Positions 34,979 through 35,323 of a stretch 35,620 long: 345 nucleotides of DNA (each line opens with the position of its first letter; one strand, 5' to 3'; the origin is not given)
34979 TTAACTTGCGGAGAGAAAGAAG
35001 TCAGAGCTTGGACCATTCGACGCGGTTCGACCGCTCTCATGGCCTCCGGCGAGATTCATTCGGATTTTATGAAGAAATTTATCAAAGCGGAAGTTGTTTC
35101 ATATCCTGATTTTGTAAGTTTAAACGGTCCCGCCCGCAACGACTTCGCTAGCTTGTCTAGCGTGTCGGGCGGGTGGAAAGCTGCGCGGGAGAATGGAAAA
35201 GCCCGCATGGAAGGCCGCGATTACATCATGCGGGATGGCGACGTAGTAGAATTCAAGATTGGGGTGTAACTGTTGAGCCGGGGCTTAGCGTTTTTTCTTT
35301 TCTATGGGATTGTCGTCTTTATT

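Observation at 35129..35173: Exact 45-nt nested palindrome inserted in-frame in the universally conserved ychF gene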

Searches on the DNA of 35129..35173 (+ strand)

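Call 63: build_rna_model(alignment_id=A1, structure=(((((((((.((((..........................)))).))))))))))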
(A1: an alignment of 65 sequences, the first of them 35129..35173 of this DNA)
Model R1 built from alignment A1 (65 sequences, 54 columns); structure: as given.
model positions 44; base pairs 13; branch points 0; effective number of sequences 11.87; information 1.249 bits per position. Calibrated on 0.2 Mb of random sequence (short: E-values are rough).
structure used (alignment columns):
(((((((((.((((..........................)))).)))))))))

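Call 64: search_with_rna_model(model_id=R1, sources=[window, L001, L002, L003, L004, L005, L006, L007, L008, L009, L010, L011, L012, L013, L014, L015, L016, L017, L018, L019, L020, L021, L022, L023, L024, L025, L026, L027, L028, L029, L030, L031, L032, L033, L034, L035, L036, L037, L038, L039, L040, L041, L042, L043, L044, L045, L046, L047, L048, L049, L050, L051, L052, L053, L054, L055, L056, L057, L058, L059, L060, L061, L062, L063, L064, L066, L067, L068, L069, L070], max_evalue=5, show_alignments=0)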
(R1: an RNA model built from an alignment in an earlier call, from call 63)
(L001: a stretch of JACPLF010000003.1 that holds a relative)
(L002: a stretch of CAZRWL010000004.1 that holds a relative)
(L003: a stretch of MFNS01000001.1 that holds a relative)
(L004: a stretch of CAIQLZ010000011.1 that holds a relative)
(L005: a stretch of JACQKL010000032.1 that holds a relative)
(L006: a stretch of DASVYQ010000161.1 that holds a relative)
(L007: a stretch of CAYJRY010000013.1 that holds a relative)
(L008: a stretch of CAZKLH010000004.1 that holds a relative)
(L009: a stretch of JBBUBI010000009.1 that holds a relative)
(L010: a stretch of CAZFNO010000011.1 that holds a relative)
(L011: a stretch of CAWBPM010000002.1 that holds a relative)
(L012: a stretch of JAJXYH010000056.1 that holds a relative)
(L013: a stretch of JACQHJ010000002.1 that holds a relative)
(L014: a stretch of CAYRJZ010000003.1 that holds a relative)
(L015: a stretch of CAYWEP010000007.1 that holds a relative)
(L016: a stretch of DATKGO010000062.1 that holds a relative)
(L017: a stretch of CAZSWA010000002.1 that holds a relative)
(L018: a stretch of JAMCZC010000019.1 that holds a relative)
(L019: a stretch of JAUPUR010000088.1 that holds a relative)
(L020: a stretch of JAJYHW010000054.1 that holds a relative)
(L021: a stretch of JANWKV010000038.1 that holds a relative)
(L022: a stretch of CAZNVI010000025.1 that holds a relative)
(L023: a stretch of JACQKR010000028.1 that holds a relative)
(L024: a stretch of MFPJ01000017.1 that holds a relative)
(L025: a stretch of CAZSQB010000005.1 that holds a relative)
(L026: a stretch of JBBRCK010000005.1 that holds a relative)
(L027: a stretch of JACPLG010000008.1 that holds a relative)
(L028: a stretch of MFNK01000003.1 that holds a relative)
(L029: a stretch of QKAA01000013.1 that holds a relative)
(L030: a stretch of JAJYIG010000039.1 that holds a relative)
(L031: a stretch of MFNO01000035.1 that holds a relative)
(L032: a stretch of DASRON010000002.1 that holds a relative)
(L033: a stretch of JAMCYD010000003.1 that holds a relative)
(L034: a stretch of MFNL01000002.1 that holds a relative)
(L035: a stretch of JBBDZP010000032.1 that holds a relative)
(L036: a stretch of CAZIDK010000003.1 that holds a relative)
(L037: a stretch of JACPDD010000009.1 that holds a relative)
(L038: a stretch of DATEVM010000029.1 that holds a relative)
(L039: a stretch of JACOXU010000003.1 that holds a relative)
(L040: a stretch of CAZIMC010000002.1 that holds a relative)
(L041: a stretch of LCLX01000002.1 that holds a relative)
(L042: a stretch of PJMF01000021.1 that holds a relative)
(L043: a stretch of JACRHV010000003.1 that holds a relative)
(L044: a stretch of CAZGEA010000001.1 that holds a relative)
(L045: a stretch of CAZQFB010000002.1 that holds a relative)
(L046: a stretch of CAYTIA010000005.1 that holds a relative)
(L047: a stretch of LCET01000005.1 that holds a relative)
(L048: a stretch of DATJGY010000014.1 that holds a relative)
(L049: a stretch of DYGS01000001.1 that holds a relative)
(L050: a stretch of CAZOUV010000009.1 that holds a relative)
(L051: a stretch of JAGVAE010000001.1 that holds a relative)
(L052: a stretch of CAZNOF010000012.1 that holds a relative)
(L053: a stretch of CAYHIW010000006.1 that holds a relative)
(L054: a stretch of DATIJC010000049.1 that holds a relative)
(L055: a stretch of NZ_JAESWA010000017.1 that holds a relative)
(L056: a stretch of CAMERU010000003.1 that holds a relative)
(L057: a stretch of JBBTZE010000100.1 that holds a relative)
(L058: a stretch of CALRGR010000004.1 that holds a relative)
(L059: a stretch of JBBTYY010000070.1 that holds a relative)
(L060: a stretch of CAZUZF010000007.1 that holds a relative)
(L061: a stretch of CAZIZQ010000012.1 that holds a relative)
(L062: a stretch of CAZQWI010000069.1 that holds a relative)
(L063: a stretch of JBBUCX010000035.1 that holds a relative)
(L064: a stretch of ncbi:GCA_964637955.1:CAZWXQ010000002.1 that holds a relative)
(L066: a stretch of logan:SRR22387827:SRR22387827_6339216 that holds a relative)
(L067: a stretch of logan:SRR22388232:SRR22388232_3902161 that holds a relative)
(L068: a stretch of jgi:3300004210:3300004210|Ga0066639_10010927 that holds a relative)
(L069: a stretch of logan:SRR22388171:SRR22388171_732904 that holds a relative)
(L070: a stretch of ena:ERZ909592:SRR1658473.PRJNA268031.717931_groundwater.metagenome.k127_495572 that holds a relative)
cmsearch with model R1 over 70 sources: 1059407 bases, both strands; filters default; matches with E-value up to 5: 17.
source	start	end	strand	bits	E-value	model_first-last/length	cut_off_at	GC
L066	1177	1221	+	54.2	2.3e-09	1-44/44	no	0.73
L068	6658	6702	+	52.5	5.6e-09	1-44/44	no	0.69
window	35129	35173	+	51.8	8.5e-09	1-44/44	no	0.69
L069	5853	5888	+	43.5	8.3e-07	1-44/44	no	0.69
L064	11066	11101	+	41.9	1.9e-06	1-44/44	no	0.78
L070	2966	3010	+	40.6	3.9e-06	1-44/44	no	0.64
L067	1352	1396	+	37.3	2.4e-05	1-44/44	no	0.71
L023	962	1000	-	29.7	0.0016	1-44/44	no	0.64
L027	9522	9560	-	22.9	0.066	1-44/44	no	0.79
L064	10386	10424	-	22.9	0.066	1-44/44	no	0.74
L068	6658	6702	-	22.7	0.075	1-44/44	no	0.69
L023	962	1000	+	21.1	0.18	1-44/44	no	0.64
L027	9522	9560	+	18.8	0.64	1-44/44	no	0.79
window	35129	35173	-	18.6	0.73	1-44/44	no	0.69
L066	1177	1221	-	18.5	0.75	1-44/44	no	0.73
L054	6651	6689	-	15.9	3.1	1-44/44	no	0.62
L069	5853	5888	-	15.1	5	1-44/44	no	0.69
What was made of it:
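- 35129..35173 (+): The 45-nt GC-rich palindromic repeat ('family A', 45-nt GAC...GTGTC subtype), inserted in-frame and encoding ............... (YchF residues 356-370). Covariance model R1 scores it 51.8 bits, E 8.5e-9, and it is the only hit in the window (call 64).
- On Rickettsia palindromic elements (RPE): Only one copy is in this window (call 64).
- No second family-A copy is present in the 35.6-kb window, and only one clear copy outside ychF (L023) was found in about 1 Mb from 63 GTDB Levybacteria-related loci (call 64).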

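Call 89: search_with_rna_model(model_id=R1, sources=[L071, L072, L073, L074, L075, L076, L077, L078, L079, L080, L081, L082, L083, L084, L085, L086, L087, L088, L089, L090, L091, L092, L093, L094, L095, L096, L097, L098, L099, L100, L101, L102, L103, L104, L105, L106, L107, L108, L109, L110, L111, L112, L113, L114, L115, L116, L117, L118, L119, L120, L121, L122, L123, L124, L125, L126, L127, L128, L129, L130, L131, L132, L133, L134, L135, L136, L137, L138, L139, L140, L141, L142, L143, L144, L145, L146, L147, L148, L149, L150, L151, L152, L153, L154, L155, L156, L157, L158, L159, L160, L161, L162, L163, L164, L165, L166, L167, L168, L169, L170], max_evalue=0.01)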
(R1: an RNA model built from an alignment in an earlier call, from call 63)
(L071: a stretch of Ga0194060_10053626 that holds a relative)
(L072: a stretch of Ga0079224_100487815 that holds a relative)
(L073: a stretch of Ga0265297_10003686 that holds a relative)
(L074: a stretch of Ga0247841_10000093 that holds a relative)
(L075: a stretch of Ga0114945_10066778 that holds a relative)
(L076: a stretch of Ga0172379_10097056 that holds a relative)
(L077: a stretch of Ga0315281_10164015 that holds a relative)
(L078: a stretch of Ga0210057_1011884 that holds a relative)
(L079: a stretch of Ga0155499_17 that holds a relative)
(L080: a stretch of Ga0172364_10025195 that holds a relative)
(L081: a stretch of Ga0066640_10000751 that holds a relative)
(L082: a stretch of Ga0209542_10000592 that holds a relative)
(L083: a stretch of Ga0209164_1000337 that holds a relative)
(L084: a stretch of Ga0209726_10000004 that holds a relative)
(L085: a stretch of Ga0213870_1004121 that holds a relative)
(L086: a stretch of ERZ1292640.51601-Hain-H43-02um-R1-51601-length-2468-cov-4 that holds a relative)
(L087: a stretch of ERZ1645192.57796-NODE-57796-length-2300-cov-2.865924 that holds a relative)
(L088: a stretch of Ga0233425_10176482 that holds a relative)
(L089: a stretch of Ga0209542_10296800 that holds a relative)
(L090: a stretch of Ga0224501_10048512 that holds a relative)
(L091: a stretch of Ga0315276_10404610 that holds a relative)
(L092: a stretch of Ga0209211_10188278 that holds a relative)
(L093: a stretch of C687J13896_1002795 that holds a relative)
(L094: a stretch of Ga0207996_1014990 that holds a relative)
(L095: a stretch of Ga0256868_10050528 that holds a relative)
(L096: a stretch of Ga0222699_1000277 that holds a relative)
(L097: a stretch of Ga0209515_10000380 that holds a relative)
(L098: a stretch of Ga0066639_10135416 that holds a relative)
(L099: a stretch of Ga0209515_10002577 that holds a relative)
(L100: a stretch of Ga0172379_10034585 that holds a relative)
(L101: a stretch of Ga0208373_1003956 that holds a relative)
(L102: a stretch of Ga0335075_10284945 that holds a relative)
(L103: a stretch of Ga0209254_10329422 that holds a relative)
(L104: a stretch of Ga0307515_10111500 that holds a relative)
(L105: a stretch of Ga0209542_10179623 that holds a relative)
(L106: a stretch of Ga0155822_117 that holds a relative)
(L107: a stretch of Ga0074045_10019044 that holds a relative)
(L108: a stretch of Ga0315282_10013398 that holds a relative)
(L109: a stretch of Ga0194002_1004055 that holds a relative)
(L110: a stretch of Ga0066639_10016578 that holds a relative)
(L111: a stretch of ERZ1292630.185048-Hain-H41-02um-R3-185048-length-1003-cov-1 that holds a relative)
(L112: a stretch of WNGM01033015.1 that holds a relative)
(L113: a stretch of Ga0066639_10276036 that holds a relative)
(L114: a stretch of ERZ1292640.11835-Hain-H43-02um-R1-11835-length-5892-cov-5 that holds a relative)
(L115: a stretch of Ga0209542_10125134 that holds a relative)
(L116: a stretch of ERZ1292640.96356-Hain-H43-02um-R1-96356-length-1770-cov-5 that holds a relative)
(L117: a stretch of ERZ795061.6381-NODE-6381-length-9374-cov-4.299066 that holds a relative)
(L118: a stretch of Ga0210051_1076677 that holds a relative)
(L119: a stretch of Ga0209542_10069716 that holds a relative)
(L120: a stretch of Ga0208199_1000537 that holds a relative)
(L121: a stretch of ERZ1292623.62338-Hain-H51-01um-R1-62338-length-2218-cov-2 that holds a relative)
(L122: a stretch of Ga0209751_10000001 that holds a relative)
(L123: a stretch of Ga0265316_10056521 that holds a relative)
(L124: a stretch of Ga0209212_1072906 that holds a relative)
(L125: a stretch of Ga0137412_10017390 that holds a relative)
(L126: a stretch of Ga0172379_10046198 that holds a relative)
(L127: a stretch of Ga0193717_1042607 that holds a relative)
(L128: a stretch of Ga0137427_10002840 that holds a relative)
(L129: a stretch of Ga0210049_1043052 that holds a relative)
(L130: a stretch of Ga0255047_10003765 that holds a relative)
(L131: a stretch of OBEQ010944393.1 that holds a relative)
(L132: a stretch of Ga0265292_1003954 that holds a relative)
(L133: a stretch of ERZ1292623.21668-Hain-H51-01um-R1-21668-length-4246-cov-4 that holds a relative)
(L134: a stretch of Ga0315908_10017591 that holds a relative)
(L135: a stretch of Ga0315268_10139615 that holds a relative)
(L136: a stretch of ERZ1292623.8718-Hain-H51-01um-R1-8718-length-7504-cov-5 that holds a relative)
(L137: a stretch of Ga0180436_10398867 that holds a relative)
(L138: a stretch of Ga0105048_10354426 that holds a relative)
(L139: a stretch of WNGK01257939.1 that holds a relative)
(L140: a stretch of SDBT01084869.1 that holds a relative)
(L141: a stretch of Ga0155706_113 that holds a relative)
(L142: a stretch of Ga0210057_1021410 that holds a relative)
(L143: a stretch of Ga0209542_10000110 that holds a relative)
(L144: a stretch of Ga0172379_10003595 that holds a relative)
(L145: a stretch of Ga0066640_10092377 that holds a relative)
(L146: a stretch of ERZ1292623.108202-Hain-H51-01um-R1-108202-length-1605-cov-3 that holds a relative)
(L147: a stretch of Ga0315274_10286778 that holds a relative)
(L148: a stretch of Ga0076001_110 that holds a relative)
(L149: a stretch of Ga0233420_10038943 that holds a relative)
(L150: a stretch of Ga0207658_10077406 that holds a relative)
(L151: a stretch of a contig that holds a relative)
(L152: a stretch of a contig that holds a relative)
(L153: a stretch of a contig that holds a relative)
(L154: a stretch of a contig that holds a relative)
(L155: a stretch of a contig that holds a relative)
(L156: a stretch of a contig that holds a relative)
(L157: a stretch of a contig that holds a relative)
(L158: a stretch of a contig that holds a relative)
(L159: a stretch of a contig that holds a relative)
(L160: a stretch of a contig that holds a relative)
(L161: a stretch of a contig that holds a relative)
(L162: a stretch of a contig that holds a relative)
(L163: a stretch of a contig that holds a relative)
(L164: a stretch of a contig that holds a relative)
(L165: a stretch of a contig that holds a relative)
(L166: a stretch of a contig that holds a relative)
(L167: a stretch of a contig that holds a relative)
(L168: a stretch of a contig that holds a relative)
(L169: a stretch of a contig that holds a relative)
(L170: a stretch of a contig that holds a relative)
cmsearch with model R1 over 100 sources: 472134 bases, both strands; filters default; matches with E-value up to 0.01: 162.
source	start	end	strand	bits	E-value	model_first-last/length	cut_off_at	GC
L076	874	915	-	65.9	1.6e-12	1-44/44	no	0.76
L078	4577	4618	+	65.9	1.6e-12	1-44/44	no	0.76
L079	4227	4268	+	65.9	1.6e-12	1-44/44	no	0.76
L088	558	599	-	65.9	1.6e-12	1-44/44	no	0.76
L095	390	431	-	65.9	1.6e-12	1-44/44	no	0.76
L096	1054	1095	+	65.9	1.6e-12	1-44/44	no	0.76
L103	240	281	+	65.9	1.6e-12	1-44/44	no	0.76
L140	647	688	+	65.9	1.6e-12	1-44/44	no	0.76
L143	1178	1219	+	65.9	1.6e-12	1-44/44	no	0.76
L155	3578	3619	-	65.9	1.6e-12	1-44/44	no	0.76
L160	253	294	+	65.9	1.6e-12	1-44/44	no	0.76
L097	2920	2961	-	65.9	1.6e-12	1-44/44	no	0.79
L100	3203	3244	+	65.9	1.6e-12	1-44/44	no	0.79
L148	6370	6411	-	65.9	1.6e-12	1-44/44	no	0.79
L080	4254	4295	-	64.9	2.7e-12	1-44/44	no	0.74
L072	1597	1638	-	64.8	2.8e-12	1-44/44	no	0.76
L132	2110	2153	+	64.1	4.2e-12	1-44/44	no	0.77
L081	776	819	+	64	4.5e-12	1-44/44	no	0.8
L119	3900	3943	-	64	4.5e-12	1-44/44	no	0.8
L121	184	227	-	64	4.5e-12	1-44/44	no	0.8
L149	1155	1198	-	64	4.5e-12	1-44/44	no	0.8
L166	978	1019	+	63.8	5e-12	1-44/44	no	0.71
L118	1526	1570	-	63.5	5.8e-12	1-44/44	no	0.73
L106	7380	7424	+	63.5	5.8e-12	1-44/44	no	0.76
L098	1537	1578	-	63.3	6.7e-12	1-44/44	no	0.74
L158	267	310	+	63.1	7.5e-12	1-44/44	no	0.75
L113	104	147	-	63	7.8e-12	1-44/44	no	0.77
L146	1030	1073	+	63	7.8e-12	1-44/44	no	0.77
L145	1096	1140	-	62.7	9.3e-12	1-44/44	no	0.78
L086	1120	1161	+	62.6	9.5e-12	1-44/44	no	0.81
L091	1401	1442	+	62.6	9.5e-12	1-44/44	no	0.81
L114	3134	3175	+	62.6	9.5e-12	1-44/44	no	0.81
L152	5615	5656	+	62.6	9.5e-12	1-44/44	no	0.81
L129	65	109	+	62.6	9.7e-12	1-44/44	no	0.82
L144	3444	3488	-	62.6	9.8e-12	1-44/44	no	0.73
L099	11833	11877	+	62.4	1.1e-11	1-44/44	no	0.76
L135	1746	1789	+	62.3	1.1e-11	1-44/44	no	0.7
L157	490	531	+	62.1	1.3e-11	1-44/44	no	0.76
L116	1073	1114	+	61.7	1.6e-11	1-44/44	no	0.79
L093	7004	7054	-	61.6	1.6e-11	1-44/44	no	0.69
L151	1048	1098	+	61.6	1.6e-11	1-44/44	no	0.69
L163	1308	1352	-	61.5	1.8e-11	1-44/44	no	0.78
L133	3377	3421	-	61.5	1.8e-11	1-44/44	no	0.73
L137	747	788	-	61.3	2e-11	1-44/44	no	0.71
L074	2153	2196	-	61.1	2.2e-11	1-44/44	no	0.73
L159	723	767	+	60.6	3e-11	1-44/44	no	0.76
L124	1794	1838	+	60.6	3e-11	1-44/44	no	0.73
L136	5538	5580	+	60.4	3.3e-11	1-44/44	no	0.74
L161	633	674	+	60.2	3.7e-11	1-44/44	no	0.69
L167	3133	3174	+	59.7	4.8e-11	1-44/44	no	0.74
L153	2006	2050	-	59.6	5.2e-11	1-44/44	no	0.78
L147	1146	1190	+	59.5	5.5e-11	1-44/44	no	0.8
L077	1812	1853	-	59.3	6.1e-11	1-44/44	no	0.71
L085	4290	4336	-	58.5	9.4e-11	1-44/44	no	0.72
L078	5330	5371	+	58.2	1.1e-10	1-44/44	no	0.74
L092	1120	1160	-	57.2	1.9e-10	1-44/44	no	0.76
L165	3181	3225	-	57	2.2e-10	1-44/44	no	0.78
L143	3718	3759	-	56.8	2.4e-10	1-44/44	no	0.74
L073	9271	9314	-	56.8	2.4e-10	1-44/44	no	0.73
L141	6299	6340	+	56.7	2.4e-10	1-44/44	no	0.81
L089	1218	1262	+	56.4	3e-10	1-44/44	no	0.69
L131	8940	8984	+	56.4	3e-10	1-44/44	no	0.69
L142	4819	4863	-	56.4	3e-10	1-44/44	no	0.69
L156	4282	4326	-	56.4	3e-10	1-44/44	no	0.69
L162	2462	2506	-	56.4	3e-10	1-44/44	no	0.69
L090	405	448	-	54.6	7.9e-10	1-44/44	no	0.77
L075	1654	1705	+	54.6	8.1e-10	1-44/44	no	0.67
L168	1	44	+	54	1.1e-09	2-44/44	5'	0.8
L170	5124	5166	-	53.5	1.5e-09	1-44/44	no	0.77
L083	8643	8688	+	52.2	3e-09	1-44/44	no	0.74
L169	92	135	-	51.6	4.1e-09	1-44/44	no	0.73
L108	7609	7659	-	51.2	5.1e-09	1-44/44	no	0.73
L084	6821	6864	-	50.6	7e-09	1-44/44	no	0.68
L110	4191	4237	+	49.9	1e-08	1-44/44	no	0.81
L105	148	186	-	48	3e-08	1-44/44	no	0.69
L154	244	288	-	47.3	4.3e-08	1-44/44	no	0.67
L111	18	53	+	46.6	6.4e-08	1-44/44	no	0.78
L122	9868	9903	-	46.5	6.8e-08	1-44/44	no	0.72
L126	2932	2970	+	46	9.3e-08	1-44/44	no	0.85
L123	1227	1265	+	45.6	1.1e-07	1-44/44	no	0.62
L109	134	178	+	45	1.6e-07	1-44/44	no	0.71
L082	6364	6400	+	44.5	2e-07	1-44/44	no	0.73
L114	2659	2700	-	43.8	3e-07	1-44/44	no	0.74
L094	1861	1896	-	43.4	3.7e-07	1-44/44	no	0.72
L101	6236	6271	+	42.7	5.6e-07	1-44/44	no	0.67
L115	877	912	+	42.6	5.8e-07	1-44/44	no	0.69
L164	815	871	-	39.8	2.7e-06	1-44/44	no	0.74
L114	749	784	+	37.7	8.6e-06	1-44/44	no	0.78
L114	1061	1096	+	37.7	8.6e-06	1-44/44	no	0.78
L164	1233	1279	-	37.6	9.1e-06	1-44/44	no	0.72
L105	481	519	-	36.7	1.5e-05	1-44/44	no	0.74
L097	2920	2961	+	36.2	1.9e-05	1-44/44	no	0.79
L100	3203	3244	-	36.2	1.9e-05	1-44/44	no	0.79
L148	6370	6411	+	36.2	1.9e-05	1-44/44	no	0.79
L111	99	134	+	36.2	2e-05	1-44/44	no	0.67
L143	3718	3759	+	34.4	5.5e-05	1-44/44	no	0.74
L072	1597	1638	+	34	6.9e-05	1-44/44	no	0.76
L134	1385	1432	-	33.8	7.5e-05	1-44/44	no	0.75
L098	1537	1578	+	33.7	8e-05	1-44/44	no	0.74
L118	1526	1570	+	33.5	8.8e-05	1-44/44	no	0.73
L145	1096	1140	+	33.3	9.8e-05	1-44/44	no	0.78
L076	874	915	+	32.8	0.00013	1-44/44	no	0.76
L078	4577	4618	-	32.8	0.00013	1-44/44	no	0.76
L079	4227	4268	-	32.8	0.00013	1-44/44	no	0.76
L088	558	599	+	32.8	0.00013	1-44/44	no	0.76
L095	390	431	+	32.8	0.00013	1-44/44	no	0.76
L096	1054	1095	-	32.8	0.00013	1-44/44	no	0.76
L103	240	281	-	32.8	0.00013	1-44/44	no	0.76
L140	647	688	-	32.8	0.00013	1-44/44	no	0.76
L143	1178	1219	-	32.8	0.00013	1-44/44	no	0.76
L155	3578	3619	+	32.8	0.00013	1-44/44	no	0.76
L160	253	294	-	32.8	0.00013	1-44/44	no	0.76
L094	2184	2219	+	32.4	0.00016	1-44/44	no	0.72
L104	801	837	-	32.4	0.00016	1-44/44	no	0.84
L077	1812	1853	+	32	0.00021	1-44/44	no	0.71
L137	747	788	+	31.9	0.00021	1-44/44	no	0.71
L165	3181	3225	+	31.3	0.00029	1-44/44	no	0.78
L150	2473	2526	-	31.2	0.00031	1-44/44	no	0.7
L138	1174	1223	-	31.2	0.00031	1-44/44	no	0.8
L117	8428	8471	+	30.9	0.00036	1-44/44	no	0.73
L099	11833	11877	-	30.9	0.00036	1-44/44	no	0.76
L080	4254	4295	+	30.5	0.00046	1-44/44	no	0.74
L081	776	819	-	30.1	0.00056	1-44/44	no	0.8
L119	3900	3943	+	30.1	0.00056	1-44/44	no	0.8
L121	184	227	+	30.1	0.00056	1-44/44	no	0.8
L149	1155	1198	+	30.1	0.00056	1-44/44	no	0.8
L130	5014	5061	+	30.1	0.00056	1-44/44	no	0.71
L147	1146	1190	-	29.6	0.00075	1-44/44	no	0.8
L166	978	1019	-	29.6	0.00077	1-44/44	no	0.71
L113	104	147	+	28.9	0.0011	1-44/44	no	0.77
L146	1030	1073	-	28.9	0.0011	1-44/44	no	0.77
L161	633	674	-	28.9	0.0011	1-44/44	no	0.69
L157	490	531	-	28.7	0.0012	1-44/44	no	0.76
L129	65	109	-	28.6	0.0013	1-44/44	no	0.82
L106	7380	7424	-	28.4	0.0015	1-44/44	no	0.76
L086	1120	1161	-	28.2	0.0016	1-44/44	no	0.81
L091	1401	1442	-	28.2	0.0016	1-44/44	no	0.81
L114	3134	3175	-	28.2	0.0016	1-44/44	no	0.81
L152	5615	5656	-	28.2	0.0016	1-44/44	no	0.81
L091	1064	1099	+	28.2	0.0017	1-44/44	no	0.78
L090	405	449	+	28.2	0.0017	1-44/44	no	0.78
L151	514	613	+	27.8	0.002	1-44/44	no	0.33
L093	7004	7054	+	27.8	0.002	1-44/44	no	0.69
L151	1048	1098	-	27.8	0.002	1-44/44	no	0.69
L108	8933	8968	-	27.8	0.002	1-44/44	no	0.64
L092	1120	1160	+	27.6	0.0022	1-44/44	no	0.76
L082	1746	1782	+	27.2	0.0027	1-44/44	no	0.7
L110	4191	4237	-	27.2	0.0028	1-44/44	no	0.81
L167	3133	3174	-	27.1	0.003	1-44/44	no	0.74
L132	2110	2153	-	26.7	0.0036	1-44/44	no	0.77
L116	1073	1114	-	26.4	0.0045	1-44/44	no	0.79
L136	5538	5580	-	26.3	0.0045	1-44/44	no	0.74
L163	1308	1352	+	26.3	0.0046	1-44/44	no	0.78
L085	4290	4336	+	25.8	0.0062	1-44/44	no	0.72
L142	2594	2629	-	25.7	0.0063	1-44/44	no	0.69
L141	6299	6340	-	25.5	0.007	1-44/44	no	0.81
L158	267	310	-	25.5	0.0073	1-44/44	no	0.75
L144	3444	3488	+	25.2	0.0084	1-44/44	no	0.73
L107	427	479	+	24.9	0.0097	1-44/44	no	0.81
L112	958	1010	+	24.9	0.0097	1-44/44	no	0.81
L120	2823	2875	+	24.9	0.0097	1-44/44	no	0.81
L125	5307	5359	-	24.9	0.0097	1-44/44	no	0.81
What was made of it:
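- L114 has four in 5.9 kb, and L078, L143, L105, L164 and others carry two (call 89).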
